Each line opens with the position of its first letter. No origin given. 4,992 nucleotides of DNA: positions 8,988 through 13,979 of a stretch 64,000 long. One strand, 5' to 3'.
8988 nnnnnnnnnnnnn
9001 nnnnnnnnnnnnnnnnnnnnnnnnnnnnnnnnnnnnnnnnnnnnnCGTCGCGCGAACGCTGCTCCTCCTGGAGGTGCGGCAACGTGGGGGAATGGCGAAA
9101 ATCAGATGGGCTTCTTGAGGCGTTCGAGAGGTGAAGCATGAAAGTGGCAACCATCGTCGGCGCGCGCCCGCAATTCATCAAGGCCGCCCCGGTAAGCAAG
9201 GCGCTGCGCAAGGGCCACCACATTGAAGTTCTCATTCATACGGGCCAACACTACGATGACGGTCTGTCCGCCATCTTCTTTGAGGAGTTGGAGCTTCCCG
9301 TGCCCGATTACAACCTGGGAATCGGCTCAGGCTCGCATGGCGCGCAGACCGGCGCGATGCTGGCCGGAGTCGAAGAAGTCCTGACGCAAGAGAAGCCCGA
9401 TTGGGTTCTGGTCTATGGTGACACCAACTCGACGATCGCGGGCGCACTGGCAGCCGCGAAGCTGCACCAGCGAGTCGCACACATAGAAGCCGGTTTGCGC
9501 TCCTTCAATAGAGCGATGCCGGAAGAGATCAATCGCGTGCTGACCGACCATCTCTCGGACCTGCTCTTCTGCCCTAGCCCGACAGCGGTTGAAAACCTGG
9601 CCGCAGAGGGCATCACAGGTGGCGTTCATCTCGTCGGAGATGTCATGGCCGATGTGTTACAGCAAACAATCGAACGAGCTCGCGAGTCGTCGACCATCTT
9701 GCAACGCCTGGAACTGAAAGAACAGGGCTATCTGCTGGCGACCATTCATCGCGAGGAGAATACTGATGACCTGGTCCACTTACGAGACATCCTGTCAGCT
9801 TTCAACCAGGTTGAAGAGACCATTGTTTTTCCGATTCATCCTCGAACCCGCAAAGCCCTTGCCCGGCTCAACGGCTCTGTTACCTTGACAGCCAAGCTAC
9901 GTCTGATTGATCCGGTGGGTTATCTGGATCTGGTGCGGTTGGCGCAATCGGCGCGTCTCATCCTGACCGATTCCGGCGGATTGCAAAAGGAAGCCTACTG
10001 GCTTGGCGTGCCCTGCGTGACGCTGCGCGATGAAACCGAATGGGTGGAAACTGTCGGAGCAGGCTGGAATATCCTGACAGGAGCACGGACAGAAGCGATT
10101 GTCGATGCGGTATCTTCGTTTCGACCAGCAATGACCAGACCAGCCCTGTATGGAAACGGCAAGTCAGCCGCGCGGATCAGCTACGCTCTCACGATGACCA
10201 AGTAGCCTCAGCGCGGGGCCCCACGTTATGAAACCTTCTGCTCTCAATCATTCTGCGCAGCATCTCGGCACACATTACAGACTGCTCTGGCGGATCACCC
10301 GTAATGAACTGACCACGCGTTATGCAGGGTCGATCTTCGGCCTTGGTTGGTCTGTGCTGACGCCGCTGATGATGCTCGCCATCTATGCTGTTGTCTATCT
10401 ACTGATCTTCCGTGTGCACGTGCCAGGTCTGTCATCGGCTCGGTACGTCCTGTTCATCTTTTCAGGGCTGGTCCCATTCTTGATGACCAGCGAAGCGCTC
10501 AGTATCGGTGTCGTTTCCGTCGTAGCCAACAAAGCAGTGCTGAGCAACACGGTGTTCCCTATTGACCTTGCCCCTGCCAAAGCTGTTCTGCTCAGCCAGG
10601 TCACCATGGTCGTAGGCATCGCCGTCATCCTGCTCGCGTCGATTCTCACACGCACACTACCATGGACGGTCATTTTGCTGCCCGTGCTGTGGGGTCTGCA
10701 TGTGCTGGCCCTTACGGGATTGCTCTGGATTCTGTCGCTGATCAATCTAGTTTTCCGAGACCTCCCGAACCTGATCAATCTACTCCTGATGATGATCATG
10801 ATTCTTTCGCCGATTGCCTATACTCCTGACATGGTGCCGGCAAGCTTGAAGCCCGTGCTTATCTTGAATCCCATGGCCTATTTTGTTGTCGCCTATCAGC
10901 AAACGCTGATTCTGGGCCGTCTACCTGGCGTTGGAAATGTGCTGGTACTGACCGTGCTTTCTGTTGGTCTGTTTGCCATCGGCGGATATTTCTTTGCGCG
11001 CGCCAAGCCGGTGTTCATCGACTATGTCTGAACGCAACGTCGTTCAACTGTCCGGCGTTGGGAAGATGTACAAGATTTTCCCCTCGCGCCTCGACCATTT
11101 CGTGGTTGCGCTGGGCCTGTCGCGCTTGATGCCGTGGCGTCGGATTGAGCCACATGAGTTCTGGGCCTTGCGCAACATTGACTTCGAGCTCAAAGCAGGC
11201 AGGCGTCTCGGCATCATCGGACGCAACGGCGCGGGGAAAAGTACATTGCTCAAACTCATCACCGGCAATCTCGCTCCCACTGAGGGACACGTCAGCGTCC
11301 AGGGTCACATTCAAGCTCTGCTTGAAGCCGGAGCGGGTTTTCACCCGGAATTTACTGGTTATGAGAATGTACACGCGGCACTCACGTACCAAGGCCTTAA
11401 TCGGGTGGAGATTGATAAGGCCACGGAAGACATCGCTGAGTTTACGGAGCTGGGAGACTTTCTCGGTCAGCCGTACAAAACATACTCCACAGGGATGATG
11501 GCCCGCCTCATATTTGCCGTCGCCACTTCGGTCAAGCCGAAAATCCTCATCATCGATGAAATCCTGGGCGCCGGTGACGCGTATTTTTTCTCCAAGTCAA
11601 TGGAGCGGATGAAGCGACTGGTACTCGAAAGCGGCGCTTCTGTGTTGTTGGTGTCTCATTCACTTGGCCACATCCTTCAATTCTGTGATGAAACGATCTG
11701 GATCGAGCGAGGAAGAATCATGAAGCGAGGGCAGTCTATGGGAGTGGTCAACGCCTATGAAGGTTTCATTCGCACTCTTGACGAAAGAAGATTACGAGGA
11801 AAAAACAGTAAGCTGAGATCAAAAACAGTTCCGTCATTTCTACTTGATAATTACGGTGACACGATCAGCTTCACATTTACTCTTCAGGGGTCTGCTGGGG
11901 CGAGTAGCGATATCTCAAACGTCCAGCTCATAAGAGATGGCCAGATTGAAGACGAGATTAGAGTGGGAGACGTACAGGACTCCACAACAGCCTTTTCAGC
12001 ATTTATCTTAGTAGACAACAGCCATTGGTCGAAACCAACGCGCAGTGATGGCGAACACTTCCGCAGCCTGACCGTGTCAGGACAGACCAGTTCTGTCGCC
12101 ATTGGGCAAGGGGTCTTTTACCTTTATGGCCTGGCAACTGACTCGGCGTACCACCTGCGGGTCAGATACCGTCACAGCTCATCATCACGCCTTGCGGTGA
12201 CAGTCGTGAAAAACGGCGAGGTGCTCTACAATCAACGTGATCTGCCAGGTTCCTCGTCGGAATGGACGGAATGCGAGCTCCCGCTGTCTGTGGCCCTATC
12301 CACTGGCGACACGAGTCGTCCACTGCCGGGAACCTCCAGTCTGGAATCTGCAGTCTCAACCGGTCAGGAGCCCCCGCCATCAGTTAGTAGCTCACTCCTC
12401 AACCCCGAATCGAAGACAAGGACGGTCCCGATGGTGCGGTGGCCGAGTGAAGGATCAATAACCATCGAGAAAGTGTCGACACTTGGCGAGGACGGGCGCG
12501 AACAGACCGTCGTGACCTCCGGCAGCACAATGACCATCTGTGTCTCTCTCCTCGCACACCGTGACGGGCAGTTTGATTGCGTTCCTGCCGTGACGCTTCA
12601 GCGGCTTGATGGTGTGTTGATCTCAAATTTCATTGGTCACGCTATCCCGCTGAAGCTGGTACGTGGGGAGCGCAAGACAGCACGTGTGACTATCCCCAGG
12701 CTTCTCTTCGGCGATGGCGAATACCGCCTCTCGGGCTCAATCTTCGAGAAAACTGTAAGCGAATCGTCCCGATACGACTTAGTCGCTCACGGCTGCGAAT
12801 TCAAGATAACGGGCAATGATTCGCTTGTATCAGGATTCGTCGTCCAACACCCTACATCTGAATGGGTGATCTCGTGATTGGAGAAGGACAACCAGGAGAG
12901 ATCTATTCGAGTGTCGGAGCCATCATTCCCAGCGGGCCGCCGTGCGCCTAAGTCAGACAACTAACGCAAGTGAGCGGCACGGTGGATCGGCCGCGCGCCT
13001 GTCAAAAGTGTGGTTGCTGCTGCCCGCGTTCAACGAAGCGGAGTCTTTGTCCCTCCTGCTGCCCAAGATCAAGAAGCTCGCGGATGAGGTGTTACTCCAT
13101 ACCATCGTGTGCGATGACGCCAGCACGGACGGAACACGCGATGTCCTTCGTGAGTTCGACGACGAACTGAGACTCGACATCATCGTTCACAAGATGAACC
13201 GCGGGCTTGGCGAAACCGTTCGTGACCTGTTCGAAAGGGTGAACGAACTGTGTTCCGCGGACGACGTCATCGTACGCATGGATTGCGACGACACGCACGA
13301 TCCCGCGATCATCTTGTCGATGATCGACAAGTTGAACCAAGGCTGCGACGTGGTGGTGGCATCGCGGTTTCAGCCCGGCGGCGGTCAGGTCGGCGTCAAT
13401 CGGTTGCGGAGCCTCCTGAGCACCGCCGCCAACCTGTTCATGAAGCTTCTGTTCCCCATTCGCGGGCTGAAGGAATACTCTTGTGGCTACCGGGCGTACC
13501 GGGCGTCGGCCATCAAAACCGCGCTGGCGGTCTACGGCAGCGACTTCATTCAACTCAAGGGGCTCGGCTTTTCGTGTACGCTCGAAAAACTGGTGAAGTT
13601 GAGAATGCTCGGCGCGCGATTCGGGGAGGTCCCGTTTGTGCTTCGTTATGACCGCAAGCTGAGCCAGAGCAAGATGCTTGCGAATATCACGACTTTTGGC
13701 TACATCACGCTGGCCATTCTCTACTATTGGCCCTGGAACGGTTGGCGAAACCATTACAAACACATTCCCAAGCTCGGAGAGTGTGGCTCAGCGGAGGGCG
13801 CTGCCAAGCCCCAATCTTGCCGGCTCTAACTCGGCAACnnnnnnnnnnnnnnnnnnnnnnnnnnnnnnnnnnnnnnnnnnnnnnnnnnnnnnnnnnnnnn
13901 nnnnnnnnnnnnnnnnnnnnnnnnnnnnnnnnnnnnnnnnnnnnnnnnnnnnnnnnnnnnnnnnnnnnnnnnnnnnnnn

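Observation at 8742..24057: nadE 3'-end duplication brackets a 14.7-kb AT-richer glycan-export island that has no recombinase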

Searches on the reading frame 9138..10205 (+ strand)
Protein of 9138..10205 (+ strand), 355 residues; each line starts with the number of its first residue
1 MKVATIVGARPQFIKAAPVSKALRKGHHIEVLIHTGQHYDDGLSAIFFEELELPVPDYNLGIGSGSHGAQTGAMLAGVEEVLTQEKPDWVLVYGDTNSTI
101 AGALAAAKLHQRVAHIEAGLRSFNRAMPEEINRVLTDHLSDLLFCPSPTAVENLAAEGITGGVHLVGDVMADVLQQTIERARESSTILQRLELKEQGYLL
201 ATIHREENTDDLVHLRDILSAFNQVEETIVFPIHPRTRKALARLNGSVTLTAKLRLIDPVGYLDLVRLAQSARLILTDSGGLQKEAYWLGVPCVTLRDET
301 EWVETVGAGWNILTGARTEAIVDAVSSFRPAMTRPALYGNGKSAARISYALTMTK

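Call 9: search_protein_families(library=pfam, proteins=[window:9138-10205:+])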
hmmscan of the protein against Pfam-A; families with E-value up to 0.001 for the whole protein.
window:9138-10205:+ (355 aa): 2 families
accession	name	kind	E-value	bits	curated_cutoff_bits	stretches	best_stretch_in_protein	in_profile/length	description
PF02350.25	Epimerase_2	-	7e-106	354.4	30.6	1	30-351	11-346/347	UDP-N-acetylglucosamine 2-epimerase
PF13579.12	Glyco_trans_4_4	-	4.6e-05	24.3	29.7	1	24-159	16-147/158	Glycosyl transferase 4-like domain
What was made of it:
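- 9138..10205 (+): wecB, a non-hydrolysing UDP-GlcNAc 2-epimerase and the first cassette gene. Pfam Epimerase_2 (call 9).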

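Call 37: find_homologous_proteins(query=window:9138-10205:+)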
Query window:9138-10205:+ (355 aa): 8000 proteins with E <= 0.001 among 8000 candidates; the best 120 are listed.
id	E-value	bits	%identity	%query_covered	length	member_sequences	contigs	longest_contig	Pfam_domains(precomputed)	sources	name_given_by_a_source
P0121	3.7e-202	689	88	99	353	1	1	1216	PF02350.26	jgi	jgi:UDP-GlcNAc3NAcA epimerase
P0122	9.6e-201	684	88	100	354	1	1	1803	PF02350.26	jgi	jgi:UDP-GlcNAc3NAcA epimerase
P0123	2.1e-198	677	86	100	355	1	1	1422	PF02350.26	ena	-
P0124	8.2e-195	665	85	100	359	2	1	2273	PF02350.26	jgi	jgi:UDP-N-acetylglucosamine 2-epimerase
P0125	9.7e-190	648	81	100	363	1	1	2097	PF02350.26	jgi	jgi:UDP-N-acetylglucosamine 2-epimerase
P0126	1.0e-189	648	83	99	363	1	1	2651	PF13579.13,PF02350.26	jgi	jgi:UDP-GlcNAc3NAcA epimerase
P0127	1.2e-186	638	81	100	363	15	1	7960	PF02350.26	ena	-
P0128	1.2e-186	638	81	100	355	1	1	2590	PF02350.26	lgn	-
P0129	1.9e-181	621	78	100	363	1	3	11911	PF02350.26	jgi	jgi:UDP-GlcNAc3NAcA epimerase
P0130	3.8e-162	557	73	99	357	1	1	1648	PF02350.26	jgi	jgi:UDP-N-acetylglucosamine 2-epimerase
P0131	4.4e-160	551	70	99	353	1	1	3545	PF13579.13,PF02350.26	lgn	-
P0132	4.7e-160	551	72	99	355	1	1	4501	PF02350.26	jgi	-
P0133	6.5e-160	550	71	98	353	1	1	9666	PF02350.26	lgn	-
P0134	1.2e-159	549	70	100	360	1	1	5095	PF02350.26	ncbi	-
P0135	9.1e-159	546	70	98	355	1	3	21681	PF02350.26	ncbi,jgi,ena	-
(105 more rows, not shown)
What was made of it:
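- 9138..10205 (+): Orthologues at 78-88% aa identity (call 37).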

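Call 38: find_encoding_contigs(protein=P0129, flank=10000, max_places=3)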
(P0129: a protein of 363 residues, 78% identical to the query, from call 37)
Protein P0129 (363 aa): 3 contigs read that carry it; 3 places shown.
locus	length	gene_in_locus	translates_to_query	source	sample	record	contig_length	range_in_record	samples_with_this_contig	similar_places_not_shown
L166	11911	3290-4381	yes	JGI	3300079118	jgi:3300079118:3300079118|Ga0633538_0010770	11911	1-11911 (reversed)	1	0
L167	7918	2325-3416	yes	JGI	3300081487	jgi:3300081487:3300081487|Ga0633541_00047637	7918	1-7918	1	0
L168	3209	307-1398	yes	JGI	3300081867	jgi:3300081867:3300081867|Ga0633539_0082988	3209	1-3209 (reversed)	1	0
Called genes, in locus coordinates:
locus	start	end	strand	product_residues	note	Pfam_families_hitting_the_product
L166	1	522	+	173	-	?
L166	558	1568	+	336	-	PF01073:3Beta_HSD, PF01370:Epimerase, PF16363:GDP_Man_Dehyd, PF07993:NAD_binding_4 (faint)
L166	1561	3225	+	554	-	PF00795:CN_hydrolase, PF02540:NAD_synthase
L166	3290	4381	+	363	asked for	PF02350:Epimerase_2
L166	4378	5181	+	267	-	PF01061:ABC2_membrane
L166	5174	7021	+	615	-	PF00005:ABC_tran, PF14524:Wzt_C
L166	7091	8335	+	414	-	PF13489:Methyltransf_23, PF13847:Methyltransf_31, PF08241:Methyltransf_11, PF08242:Methyltransf_12, PF13649:Methyltransf_25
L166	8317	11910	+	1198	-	?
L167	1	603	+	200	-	PF01370:Epimerase, PF16363:GDP_Man_Dehyd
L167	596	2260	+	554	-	PF00795:CN_hydrolase, PF02540:NAD_synthase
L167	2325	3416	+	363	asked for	PF02350:Epimerase_2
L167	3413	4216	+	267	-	PF01061:ABC2_membrane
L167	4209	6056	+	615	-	PF00005:ABC_tran, PF14524:Wzt_C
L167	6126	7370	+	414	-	PF13489:Methyltransf_23, PF13847:Methyltransf_31, PF08241:Methyltransf_11, PF08242:Methyltransf_12, PF13649:Methyltransf_25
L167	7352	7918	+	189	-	?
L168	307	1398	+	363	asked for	PF02350:Epimerase_2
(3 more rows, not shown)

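Call 39: find_encoding_contigs(protein=P0127, flank=10000, max_places=3)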
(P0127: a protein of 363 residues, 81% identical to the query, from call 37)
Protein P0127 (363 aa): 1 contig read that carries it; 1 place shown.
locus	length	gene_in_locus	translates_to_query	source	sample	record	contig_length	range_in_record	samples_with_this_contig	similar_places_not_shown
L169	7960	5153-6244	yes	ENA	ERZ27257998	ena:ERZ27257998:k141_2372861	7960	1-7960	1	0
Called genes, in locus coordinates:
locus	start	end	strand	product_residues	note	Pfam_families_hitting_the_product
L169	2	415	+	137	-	?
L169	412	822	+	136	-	-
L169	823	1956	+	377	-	PF13439:Glyco_transf_4 (weak), PF13692:Glyco_trans_1_4, PF13524:Glyco_trans_1_2, PF00534:Glycos_transf_1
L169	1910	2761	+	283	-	PF00551:Formyl_trans_N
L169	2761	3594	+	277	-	PF01522:Polysacc_deac_1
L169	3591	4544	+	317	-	PF01408:GFO_IDH_MocA, PF22725:GFO_IDH_MocA_C3, PF02894:GFO_IDH_MocA_C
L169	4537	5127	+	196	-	PF25084:LbH_EIF2B, PF00132:Hexapep, PF25087:GMPPB_C (weak), PF14602:Hexapep_2 (weak)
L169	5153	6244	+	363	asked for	PF02350:Epimerase_2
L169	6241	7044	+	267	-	PF01061:ABC2_membrane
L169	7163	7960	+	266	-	?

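Call 40: find_encoding_contigs(protein=P0124, flank=10000, max_places=2)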
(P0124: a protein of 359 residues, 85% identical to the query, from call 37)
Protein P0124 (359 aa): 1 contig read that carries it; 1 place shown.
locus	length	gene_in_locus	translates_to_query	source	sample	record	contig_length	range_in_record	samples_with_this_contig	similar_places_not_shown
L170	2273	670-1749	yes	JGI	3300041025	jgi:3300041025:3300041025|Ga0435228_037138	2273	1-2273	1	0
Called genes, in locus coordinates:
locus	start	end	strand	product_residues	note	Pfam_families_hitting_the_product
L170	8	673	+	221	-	PF08445:FR47 (faint), PF00583:Acetyltransf_1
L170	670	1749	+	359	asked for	PF02350:Epimerase_2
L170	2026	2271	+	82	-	?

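Call 58: search_protein_families(library=ncbifam, proteins=[window:9138-10205:+], max_evalue=0.01)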
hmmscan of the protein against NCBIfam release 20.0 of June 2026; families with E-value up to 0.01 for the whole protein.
window:9138-10205:+ (355 aa): 2 families
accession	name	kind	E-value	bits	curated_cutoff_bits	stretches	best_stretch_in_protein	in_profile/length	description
TIGR00236.1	wecB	equivalog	4.8e-100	335.2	210.15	1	1-352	1-363/366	non-hydrolyzing UDP-N-acetylglucosamine 2-epimerase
TIGR03568.1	NeuC_NnaA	equivalog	6.5e-15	54.9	235.9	1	2-294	2-304/365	UDP-N-acetylglucosamine 2-epimerase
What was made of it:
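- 9138..10205 (+): NCBIfam TIGR00236, 335 bits against a cut-off of 210 (call 58).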

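Call 77: search_protein_families(library=pfam, proteins=[L170:8-673:+, L170:1853-2029:+, L170:2026-2271:+], max_evalue=0.01)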
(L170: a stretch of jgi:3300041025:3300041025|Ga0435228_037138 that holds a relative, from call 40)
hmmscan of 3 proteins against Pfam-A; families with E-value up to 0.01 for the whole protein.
L170:8-673:+ (221 aa): 4 families
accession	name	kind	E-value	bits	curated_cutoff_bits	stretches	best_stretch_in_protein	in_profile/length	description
PF00583.31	Acetyltransf_1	-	8.4e-10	39.4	20.7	1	139-199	56-116/116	Acetyltransferase (GNAT) family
PF08445.16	FR47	-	1.8e-05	25.1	22.1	1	138-202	17-80/86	FR47-like protein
PF13508.13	Acetyltransf_7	-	4.8e-05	24.1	27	1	142-200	29-83/84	Acetyltransferase (GNAT) domain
PF13673.13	Acetyltransf_10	-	0.0024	18.3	23.6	1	144-202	53-110/128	Acetyltransferase (GNAT) domain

L170:1853-2029:+ (58 aa): 0 families

L170:2026-2271:+ (82 aa): 2 families
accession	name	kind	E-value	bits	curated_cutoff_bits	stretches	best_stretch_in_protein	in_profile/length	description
PF01575.25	MaoC_dehydratas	-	7.4e-07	29.2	27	1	21-76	9-66/123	MaoC like domain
PF13452.11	FAS1_DH_region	-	0.0001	22.9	22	1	26-67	12-53/132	FAS1-like, dehydratase domain region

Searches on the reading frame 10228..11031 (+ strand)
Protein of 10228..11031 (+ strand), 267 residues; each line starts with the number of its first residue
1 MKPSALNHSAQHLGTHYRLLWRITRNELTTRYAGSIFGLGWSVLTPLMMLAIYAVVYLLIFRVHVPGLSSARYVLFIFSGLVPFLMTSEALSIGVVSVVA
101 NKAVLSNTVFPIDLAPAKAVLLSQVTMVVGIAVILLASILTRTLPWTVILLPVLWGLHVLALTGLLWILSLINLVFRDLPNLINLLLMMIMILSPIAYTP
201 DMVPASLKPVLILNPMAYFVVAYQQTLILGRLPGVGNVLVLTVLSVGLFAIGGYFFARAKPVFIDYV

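Call 9: search_protein_families(library=pfam, proteins=[window:10228-11031:+])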
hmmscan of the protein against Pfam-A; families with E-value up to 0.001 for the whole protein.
window:10228-11031:+ (267 aa): 1 family
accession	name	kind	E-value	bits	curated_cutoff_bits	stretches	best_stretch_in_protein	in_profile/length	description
PF01061.29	ABC2_membrane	-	1.9e-09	37.8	26.9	1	19-226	2-209/211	ABC-2 type transporter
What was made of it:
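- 10228..11031 (+): wzm, the ABC-2 permease. Pfam ABC2_membrane (call 9).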

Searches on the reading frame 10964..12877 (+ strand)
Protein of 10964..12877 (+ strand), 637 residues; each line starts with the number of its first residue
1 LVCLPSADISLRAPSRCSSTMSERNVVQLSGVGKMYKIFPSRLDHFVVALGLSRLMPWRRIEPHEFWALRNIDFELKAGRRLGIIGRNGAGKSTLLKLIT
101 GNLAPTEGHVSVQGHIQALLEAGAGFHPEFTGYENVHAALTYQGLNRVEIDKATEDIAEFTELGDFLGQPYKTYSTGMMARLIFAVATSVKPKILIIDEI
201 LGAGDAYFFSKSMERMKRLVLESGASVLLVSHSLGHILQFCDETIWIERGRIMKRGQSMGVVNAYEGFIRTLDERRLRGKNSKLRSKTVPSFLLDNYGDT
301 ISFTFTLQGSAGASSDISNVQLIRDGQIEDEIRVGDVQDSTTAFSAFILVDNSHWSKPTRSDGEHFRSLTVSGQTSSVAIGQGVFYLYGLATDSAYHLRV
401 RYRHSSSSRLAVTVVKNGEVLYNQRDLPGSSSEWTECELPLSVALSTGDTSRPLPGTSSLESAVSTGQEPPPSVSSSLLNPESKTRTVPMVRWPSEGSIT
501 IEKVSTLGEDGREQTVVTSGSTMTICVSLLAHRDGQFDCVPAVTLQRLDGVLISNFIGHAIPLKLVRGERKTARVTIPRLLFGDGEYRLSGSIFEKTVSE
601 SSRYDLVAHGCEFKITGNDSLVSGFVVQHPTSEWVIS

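Call 9: search_protein_families(library=pfam, proteins=[window:10964-12877:+])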
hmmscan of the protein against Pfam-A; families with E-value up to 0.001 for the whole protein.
window:10964-12877:+ (637 aa): 2 families
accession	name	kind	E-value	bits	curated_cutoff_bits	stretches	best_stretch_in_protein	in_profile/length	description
PF00005.33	ABC_tran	-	5.4e-23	82.5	25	1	69-199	1-134/137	ABC transporter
PF14524.12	Wzt_C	-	1.3e-11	45.2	30.4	1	496-626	7-141/143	Wzt C-terminal domain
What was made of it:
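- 11024..12877 (+): wzt, the ABC ATPase with a Wzt C-terminal glycan-binding domain. The start is taken as ATG 11024. Pfam ABC_tran and Wzt_C (call 9).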

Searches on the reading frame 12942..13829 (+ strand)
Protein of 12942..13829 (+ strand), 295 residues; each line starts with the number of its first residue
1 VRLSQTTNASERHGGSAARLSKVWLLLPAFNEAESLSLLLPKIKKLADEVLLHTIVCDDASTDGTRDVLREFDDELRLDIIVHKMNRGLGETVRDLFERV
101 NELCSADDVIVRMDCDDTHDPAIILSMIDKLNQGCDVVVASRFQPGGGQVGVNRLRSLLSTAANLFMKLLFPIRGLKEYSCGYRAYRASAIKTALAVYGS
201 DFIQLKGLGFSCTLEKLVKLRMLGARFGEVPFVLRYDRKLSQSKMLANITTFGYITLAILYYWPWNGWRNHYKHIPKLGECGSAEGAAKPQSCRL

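Call 9: search_protein_families(library=pfam, proteins=[window:12942-13829:+])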
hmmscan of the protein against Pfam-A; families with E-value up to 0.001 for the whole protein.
window:12942-13829:+ (295 aa): 1 family
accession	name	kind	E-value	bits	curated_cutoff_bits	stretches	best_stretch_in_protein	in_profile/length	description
PF00535.33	Glycos_transf_2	-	9.3e-17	61.9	23.3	1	26-192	3-165/168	Glycosyl transferase family 2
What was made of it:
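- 12942..13829 (+): GT2 polyprenyl-phosphate glycosyltransferase-like gene. Pfam Glycos_transf_2 (call 9).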

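Call 58: search_protein_families(library=ncbifam, proteins=[window:12942-13829:+], max_evalue=0.01)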
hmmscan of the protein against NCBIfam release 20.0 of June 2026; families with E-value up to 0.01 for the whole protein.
window:12942-13829:+ (295 aa): 12 families
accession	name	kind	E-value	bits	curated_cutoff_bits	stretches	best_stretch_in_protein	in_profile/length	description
NF041391.1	DPhHxTase_Halo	equivalog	6e-13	48.3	375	1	29-192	3-151/213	dolichyl-phosphate hexose transferase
TIGR04182.1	glyco_TIGR04182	equivalog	6.7e-12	45.4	325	1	23-193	2-158/293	S-layer glycoprotein N-glycosyltransferase AglJ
NF058614.1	PPMAGASynPpgS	equivalog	3.6e-11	42.9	370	1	23-163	2-136/226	polyprenyl-phospho-N-acetylgalactosaminyl synthase PpgS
NF007986.1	PRK10714.1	equivalog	1.5e-10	40.6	529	1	19-203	4-182/316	undecaprenyl-phosphate 4-deoxy-4-formamido-L-arabinose transferase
NF047588.1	GlcsyltransPgfSStrep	equivalog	3.9e-07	29.6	500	1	22-151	2-130/308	glycosyltransferase PgfS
TIGR03937.1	PgaC_IcaA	equivalog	1.4e-06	27.5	422.3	1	15-137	39-156/407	poly-beta-1,6-N-acetyl-D-glucosamine synthase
TIGR04283.1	glyco_like_mftF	equivalog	5.9e-05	22.8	182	1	27-74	5-51/221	TIGR04283 family arsenosugar biosynthesis glycosyltransferase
TIGR03469.1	HpnB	hypoth_equivalog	0.0001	21.5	379.25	1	16-131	39-160/386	hopene-associated glycosyltransferase HpnB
NF045692.1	OglycostaseCruG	equivalog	0.00011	21.3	600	1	17-138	37-160/386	2'-O-glycosyltransferase CruG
NF053739.1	GlytfEpsEBac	equivalog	0.0073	15.3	450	1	54-118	33-94/265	glycosyltransferase EpsE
TIGR04242.1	nodulat_NodC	equivalog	0.0079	15.2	550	0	7-132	34-157/395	chitooligosaccharide synthase NodC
NF047683.1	TeichurnBiosyTuaG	equivalog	0.008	15.8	400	0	26-89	11-74/252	teichuronic acid biosynthesis protein TuaG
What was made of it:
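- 12942..13829 (+): Weak NCBIfam matches to dolichyl- or undecaprenyl-phosphate sugar transferases, all far below their cut-offs (call 58).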
